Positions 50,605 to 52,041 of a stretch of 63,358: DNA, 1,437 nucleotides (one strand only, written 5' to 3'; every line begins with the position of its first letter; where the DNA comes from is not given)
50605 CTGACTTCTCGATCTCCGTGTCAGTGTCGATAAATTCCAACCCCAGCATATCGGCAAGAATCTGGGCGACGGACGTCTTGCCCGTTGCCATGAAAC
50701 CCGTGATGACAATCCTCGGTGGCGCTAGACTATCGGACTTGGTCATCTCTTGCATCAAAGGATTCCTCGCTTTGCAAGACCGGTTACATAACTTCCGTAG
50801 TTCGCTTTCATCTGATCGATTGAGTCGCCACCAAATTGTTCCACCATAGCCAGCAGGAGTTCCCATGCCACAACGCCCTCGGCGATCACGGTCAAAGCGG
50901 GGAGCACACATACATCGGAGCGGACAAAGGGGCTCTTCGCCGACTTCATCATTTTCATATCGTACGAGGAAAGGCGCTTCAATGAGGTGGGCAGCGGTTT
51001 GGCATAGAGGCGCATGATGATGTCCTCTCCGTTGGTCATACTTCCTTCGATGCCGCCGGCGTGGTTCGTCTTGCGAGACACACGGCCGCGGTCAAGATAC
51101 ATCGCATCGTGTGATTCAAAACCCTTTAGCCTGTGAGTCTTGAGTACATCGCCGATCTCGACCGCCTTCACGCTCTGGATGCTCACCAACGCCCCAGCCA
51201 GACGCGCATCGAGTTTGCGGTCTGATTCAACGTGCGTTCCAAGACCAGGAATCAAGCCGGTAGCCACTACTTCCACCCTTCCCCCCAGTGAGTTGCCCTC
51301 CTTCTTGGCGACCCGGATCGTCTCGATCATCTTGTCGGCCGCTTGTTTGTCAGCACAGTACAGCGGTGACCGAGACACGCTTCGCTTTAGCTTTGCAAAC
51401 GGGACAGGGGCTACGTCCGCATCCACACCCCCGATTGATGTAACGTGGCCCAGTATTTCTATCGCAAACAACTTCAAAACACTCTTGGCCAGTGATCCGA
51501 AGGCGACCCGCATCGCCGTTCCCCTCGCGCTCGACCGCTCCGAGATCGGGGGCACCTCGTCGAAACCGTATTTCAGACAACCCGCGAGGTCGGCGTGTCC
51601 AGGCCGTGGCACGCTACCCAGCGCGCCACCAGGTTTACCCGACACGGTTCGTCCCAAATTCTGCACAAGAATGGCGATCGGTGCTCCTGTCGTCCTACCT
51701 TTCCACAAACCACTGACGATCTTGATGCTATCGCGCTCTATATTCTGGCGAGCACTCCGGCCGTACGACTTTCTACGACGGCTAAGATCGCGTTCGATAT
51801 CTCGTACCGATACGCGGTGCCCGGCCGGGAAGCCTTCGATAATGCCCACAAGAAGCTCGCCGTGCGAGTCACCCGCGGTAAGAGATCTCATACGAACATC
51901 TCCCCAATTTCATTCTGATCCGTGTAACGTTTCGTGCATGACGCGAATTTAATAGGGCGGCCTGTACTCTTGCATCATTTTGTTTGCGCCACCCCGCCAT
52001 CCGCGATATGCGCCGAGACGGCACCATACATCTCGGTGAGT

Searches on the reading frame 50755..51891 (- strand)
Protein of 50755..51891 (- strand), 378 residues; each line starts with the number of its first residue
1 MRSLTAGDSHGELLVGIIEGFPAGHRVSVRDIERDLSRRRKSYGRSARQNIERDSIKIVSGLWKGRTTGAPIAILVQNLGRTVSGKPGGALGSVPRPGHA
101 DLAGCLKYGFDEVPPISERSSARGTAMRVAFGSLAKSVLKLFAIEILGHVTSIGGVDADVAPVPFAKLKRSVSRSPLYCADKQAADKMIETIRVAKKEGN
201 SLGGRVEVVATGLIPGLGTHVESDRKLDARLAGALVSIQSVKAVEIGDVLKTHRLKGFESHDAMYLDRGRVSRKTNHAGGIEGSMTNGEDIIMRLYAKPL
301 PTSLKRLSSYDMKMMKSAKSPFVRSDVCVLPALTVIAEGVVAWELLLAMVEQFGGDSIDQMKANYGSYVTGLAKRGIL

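Call 48: find_homologous_proteins(query=window:50755-51891:-, max_evalue=1e-40)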
Query window:50755-51891:- (378 aa): 7192 proteins with E <= 1e-40 among 8000 candidates; the best 120 are listed.
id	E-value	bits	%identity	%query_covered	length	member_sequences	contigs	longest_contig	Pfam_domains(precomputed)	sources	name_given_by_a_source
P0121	2.4e-242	821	100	100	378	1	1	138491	PF01264.27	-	-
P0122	5.8e-190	649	77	100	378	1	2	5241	PF01264.27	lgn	-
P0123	1.7e-189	648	76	100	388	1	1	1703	PF01264.27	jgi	jgi:chorismate synthase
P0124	9.5e-185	632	75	100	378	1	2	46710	PF01264.27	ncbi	ncbi:MAG: chorismate synthase [Candidatus Krumholzibacteria bacterium]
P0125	4.8e-184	630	76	100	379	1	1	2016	PF01264.27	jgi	jgi:chorismate synthase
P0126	2.7e-181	621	74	100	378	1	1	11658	PF01264.27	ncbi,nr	ncbi:MAG: chorismate synthase [bacterium]|nr:chorismate synthase [bacterium]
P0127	3.1e-181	620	74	100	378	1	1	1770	PF01264.27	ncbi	-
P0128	7.5e-181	619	74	100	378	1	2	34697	PF01264.27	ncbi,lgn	ncbi:MAG: chorismate synthase [Candidatus Krumholzibacteriia bacterium]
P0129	2.2e-180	618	73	100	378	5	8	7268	PF01264.27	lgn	-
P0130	1.1e-177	609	79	93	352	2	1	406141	PF01264.27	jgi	jgi:chorismate synthase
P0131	1.4e-177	608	72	99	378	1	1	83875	PF01264.27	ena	-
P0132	1.4e-177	608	73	99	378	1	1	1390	PF01264.27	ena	-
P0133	2.3e-177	608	71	100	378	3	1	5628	PF01264.27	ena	-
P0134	4.1e-177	607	71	100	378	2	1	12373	PF01264.27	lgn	-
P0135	2.7e-176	604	73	100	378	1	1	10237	PF01264.27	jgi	jgi:chorismate synthase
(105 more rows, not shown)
